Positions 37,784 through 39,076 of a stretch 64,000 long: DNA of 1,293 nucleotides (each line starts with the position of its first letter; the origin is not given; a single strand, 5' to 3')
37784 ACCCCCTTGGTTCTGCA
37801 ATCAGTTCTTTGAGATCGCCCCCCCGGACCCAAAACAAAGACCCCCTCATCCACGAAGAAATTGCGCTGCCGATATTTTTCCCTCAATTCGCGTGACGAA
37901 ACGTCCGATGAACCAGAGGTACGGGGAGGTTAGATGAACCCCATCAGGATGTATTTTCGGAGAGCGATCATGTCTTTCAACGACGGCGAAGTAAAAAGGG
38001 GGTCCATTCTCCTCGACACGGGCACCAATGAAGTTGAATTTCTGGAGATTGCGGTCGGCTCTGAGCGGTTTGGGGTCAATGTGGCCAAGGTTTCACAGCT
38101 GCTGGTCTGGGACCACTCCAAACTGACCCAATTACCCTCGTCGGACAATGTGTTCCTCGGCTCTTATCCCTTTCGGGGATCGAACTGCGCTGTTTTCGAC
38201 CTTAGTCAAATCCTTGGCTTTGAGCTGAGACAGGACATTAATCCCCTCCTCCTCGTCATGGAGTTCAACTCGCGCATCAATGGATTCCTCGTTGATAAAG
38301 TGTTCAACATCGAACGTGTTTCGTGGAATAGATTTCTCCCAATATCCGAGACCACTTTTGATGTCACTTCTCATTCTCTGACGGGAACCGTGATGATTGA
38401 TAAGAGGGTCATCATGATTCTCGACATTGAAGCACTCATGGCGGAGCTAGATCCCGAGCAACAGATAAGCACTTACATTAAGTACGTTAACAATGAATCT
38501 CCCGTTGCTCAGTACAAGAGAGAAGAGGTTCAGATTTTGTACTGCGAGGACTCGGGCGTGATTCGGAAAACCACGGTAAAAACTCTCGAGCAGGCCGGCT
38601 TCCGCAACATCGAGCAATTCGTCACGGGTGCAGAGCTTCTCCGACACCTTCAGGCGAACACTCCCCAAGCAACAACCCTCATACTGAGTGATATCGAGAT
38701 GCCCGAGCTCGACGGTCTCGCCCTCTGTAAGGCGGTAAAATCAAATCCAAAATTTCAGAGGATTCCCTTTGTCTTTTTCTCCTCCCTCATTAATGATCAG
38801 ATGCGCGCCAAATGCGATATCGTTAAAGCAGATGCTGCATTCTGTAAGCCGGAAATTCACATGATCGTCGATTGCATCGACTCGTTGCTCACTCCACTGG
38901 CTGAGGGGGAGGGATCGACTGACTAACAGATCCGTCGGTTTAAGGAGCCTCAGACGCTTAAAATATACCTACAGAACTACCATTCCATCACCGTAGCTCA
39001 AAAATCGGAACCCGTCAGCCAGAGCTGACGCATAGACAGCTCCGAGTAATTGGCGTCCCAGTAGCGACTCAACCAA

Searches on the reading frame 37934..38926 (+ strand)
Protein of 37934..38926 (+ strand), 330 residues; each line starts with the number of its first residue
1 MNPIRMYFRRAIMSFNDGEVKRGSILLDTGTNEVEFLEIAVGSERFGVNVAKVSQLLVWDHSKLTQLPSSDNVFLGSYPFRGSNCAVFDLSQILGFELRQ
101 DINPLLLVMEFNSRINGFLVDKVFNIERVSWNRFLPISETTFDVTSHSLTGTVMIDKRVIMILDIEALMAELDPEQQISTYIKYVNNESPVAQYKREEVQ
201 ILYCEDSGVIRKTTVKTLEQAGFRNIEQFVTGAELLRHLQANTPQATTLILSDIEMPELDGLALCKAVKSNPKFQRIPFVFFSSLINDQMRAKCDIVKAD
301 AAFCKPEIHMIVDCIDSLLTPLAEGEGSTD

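Call 3: search_protein_families(library=pfam, proteins=[window:37934-38926:+], max_evalue=0.1)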
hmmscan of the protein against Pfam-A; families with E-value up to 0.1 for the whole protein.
window:37934-38926:+ (330 aa): 2 families
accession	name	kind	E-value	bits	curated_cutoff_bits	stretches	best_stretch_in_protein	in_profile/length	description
PF01584.24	CheW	-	6.2e-21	74.9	23.5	1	36-171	2-136/138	CheW-like domain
PF00072.30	Response_reg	-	5.1e-13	49.6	30.2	1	201-306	1-100/111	Response regulator receiver domain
